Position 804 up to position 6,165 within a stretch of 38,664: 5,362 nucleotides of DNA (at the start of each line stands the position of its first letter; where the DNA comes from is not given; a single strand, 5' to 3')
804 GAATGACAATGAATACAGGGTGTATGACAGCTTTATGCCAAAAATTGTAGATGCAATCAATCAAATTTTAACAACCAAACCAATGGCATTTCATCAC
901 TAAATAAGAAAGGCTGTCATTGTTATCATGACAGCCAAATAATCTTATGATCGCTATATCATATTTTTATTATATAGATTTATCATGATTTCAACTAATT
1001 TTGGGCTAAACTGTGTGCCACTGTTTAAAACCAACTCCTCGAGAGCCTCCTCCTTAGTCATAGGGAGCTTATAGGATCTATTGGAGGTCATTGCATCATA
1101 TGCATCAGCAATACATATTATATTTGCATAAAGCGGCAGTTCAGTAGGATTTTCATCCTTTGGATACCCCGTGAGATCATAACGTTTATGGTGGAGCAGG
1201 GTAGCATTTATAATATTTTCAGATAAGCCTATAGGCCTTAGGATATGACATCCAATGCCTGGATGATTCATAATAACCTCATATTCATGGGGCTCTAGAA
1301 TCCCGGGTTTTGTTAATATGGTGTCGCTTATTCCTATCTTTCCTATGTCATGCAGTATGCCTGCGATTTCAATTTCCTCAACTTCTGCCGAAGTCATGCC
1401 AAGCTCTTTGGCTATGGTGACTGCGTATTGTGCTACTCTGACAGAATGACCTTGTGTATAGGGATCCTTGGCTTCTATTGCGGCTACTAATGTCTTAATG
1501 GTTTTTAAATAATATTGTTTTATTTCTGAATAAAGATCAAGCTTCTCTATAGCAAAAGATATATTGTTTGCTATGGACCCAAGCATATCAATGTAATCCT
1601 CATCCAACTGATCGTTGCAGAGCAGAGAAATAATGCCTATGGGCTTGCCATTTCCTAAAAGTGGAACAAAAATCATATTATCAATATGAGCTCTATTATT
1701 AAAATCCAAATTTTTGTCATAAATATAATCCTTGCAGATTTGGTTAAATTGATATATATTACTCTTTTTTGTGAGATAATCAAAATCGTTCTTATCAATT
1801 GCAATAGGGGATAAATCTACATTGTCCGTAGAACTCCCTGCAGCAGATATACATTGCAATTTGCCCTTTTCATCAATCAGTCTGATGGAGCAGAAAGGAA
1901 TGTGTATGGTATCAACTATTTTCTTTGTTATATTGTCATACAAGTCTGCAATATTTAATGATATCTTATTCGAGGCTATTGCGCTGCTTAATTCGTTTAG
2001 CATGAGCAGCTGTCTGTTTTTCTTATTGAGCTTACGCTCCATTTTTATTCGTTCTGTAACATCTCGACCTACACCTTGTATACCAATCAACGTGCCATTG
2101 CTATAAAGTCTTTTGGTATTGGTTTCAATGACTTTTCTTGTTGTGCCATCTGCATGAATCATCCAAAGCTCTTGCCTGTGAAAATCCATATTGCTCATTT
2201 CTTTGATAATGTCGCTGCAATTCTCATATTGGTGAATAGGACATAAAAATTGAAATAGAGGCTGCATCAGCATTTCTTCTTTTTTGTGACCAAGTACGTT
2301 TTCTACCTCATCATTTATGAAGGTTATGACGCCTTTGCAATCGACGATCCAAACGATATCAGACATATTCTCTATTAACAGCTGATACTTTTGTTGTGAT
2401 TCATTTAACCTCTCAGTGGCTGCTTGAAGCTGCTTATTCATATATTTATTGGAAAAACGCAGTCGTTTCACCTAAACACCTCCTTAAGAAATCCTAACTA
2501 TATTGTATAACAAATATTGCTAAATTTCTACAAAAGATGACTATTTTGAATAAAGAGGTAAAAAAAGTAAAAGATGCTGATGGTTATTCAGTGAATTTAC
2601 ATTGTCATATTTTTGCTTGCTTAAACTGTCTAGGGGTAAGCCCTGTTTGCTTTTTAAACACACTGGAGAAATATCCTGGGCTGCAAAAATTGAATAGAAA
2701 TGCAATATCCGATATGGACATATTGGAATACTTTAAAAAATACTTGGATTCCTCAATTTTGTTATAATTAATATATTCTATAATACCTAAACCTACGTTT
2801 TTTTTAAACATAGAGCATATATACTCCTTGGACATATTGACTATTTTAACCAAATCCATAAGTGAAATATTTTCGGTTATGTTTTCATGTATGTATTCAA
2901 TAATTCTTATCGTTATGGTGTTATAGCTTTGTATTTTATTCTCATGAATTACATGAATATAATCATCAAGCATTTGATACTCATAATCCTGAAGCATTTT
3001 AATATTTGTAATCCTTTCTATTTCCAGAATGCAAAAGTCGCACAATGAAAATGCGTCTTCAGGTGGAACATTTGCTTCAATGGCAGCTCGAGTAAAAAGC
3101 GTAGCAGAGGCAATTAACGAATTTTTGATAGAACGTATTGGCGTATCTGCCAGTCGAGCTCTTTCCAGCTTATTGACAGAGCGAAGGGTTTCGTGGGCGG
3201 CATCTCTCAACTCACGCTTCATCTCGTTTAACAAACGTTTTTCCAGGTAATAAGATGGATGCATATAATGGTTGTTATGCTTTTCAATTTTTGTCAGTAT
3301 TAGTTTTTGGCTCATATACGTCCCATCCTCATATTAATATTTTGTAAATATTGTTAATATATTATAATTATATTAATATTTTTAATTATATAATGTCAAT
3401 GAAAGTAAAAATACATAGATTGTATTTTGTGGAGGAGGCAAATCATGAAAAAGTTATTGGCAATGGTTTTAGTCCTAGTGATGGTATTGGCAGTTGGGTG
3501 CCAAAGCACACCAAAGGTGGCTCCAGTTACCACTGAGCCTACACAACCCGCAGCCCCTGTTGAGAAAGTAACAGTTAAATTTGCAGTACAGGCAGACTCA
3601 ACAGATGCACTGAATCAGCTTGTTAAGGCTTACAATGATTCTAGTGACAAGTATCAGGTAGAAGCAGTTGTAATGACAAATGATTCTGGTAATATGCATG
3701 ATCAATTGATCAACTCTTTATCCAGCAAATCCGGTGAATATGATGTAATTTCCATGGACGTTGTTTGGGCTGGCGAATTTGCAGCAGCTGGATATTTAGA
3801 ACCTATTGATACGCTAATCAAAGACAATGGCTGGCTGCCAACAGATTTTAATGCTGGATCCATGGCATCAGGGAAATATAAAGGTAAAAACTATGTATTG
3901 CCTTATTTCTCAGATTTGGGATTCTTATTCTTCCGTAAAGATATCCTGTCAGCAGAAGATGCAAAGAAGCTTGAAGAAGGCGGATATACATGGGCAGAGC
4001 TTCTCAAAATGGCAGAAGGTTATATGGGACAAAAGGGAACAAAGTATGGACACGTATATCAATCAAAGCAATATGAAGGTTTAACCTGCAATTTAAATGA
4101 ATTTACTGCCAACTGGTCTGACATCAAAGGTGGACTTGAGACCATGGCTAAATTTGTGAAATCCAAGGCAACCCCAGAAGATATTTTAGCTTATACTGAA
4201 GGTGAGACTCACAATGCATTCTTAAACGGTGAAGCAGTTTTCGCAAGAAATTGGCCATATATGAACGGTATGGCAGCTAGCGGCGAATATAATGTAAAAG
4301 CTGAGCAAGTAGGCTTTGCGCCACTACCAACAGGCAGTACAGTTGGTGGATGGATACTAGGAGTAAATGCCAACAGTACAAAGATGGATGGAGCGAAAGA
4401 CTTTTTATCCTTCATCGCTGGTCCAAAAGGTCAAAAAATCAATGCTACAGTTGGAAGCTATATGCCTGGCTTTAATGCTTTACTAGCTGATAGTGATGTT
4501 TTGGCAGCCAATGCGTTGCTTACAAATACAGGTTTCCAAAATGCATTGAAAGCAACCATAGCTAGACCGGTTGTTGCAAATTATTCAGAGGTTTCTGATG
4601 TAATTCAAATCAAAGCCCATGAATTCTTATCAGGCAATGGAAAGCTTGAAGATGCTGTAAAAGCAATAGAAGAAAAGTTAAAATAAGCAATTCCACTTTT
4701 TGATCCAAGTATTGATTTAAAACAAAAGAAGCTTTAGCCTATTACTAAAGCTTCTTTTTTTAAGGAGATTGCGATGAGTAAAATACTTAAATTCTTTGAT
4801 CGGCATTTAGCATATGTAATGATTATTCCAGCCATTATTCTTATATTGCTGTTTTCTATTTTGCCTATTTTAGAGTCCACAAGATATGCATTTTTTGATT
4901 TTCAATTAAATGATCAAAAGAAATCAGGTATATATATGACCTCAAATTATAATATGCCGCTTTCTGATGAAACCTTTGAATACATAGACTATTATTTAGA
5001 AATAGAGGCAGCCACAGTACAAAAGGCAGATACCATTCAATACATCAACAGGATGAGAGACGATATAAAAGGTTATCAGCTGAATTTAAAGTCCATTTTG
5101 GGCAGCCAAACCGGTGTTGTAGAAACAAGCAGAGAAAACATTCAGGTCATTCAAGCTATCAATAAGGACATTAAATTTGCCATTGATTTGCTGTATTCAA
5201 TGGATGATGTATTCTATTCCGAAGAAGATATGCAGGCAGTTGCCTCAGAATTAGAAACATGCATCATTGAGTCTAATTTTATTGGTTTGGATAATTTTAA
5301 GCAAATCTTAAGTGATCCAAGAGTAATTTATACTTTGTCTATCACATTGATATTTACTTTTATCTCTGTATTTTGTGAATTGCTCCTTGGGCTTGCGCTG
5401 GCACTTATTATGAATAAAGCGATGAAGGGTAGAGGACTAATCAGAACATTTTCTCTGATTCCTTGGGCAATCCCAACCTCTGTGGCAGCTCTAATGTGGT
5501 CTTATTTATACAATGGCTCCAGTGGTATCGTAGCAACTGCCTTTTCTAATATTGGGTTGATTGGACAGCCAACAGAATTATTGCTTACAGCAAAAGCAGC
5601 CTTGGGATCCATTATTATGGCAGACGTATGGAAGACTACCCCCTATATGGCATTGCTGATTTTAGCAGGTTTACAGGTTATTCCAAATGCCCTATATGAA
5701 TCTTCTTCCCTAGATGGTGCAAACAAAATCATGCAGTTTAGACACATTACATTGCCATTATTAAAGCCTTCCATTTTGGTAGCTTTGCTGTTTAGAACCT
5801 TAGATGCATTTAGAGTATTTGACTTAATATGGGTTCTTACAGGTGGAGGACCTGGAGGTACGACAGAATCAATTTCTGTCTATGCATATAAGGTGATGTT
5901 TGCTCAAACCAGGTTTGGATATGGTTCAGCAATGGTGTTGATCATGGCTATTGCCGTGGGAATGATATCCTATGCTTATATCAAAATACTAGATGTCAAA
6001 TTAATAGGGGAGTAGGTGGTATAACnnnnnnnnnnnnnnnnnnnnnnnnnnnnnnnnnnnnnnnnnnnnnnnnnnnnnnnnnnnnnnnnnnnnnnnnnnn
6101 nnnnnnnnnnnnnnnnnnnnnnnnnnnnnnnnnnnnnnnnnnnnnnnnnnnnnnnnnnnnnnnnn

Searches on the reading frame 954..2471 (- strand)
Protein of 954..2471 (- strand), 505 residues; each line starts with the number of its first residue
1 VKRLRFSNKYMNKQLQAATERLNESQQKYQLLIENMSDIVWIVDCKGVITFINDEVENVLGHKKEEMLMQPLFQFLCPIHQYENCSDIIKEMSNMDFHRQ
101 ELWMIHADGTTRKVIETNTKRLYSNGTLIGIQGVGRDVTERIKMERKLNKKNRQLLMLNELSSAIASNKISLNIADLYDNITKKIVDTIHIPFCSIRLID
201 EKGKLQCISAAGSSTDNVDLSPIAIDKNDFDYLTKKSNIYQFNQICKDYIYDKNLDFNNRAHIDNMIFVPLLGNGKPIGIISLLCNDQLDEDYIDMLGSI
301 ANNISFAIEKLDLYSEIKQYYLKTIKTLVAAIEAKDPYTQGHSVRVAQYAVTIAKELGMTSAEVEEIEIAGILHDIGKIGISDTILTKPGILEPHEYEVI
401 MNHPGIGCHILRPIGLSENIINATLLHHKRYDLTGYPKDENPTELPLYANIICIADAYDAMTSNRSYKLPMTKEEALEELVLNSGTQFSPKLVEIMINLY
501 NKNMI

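Call 9: search_protein_families(library=pfam, proteins=[window:954-2471:-], max_evalue=0.01)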
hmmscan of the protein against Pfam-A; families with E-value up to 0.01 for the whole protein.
window:954-2471:- (505 aa): 11 families
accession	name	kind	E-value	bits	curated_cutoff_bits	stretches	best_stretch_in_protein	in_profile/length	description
PF13487.12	HD_5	-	4.9e-29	101.7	27.2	1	327-492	2-170/170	HD domain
PF01966.28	HD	-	1.4e-22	80.6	22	1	341-461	3-116/116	HD domain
PF00989.32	PAS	-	4.1e-12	46.6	22.6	1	28-138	2-113/113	PAS fold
PF13185.12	GAF_2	-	3e-10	40.9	28.6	1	172-309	2-136/136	GAF domain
PF13426.13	PAS_9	-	2.5e-09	37.8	27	1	38-140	2-103/103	PAS domain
PF01590.32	GAF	-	3.1e-07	31.4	22.4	1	175-308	3-133/133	GAF domain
PF13188.13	PAS_8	-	6.4e-07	29.5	21.8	1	28-81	2-55/65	PAS domain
PF08668.18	HDOD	-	3.3e-06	27.2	22.9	1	342-385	98-139/196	HDOD domain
PF08448.16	PAS_4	-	1.5e-05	25.6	23.1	1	34-141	2-108/110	PAS fold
PF08447.18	PAS_3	-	9.5e-05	23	25.6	1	50-134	2-88/89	PAS fold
PF24820.1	Diguanyl_cycl_sensor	-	0.00017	21.9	28.1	1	32-112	1-87/109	Diguanylate cyclase-like sensor domain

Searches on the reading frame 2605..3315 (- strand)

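Call 9: search_protein_families(library=pfam, proteins=[window:2605-3315:-], max_evalue=0.01)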
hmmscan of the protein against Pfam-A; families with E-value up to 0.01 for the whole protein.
window:2605-3315:- (236 aa): 2 families
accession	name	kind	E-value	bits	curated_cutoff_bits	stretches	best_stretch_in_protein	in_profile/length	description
PF00165.29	HTH_AraC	-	1.4e-17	63.8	26.6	2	197-231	7-40/42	Bacterial regulatory helix-turn-helix proteins, AraC family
PF12833.13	HTH_18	-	5.2e-17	62.3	33.6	1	156-233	2-79/80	Helix-turn-helix domain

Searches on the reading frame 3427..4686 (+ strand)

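Call 8: search_protein_families(library=pfam, proteins=[window:3427-4686:+], max_evalue=0.01)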
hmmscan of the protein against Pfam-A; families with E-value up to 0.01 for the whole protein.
window:3427-4686:+ (419 aa): 3 families
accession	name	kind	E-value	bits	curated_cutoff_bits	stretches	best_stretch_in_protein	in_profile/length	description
PF01547.30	SBP_bac_1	-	2.3e-28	100.5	26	1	56-337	2-307/307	Bacterial extracellular solute-binding protein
PF13416.11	SBP_bac_8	-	1.7e-25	90.8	27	1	64-364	1-276/279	Bacterial extracellular solute-binding protein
PF13531.11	SBP_bac_11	-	0.00026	21.3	25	0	51-125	2-69/227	Bacterial extracellular solute-binding protein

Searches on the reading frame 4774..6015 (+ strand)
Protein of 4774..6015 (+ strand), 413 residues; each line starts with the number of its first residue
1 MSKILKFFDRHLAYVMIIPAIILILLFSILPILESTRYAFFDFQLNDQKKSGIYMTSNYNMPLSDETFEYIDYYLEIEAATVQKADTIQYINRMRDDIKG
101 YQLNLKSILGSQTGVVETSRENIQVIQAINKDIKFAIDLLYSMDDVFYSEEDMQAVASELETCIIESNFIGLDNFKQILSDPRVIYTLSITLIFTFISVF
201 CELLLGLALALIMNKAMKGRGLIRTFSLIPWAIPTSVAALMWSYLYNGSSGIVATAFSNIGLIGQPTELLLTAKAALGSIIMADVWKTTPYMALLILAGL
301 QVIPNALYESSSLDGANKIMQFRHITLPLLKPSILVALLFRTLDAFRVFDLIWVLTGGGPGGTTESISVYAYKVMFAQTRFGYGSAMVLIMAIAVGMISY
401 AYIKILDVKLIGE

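Call 8: search_protein_families(library=pfam, proteins=[window:4774-6015:+], max_evalue=0.01)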
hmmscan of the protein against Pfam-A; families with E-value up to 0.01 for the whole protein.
window:4774-6015:+ (413 aa): 1 family
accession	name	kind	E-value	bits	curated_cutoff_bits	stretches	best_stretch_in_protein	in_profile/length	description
PF00528.27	BPD_transp_1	-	1.9e-15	57.5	26.4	1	203-409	2-181/184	Binding-protein-dependent transport system inner membrane component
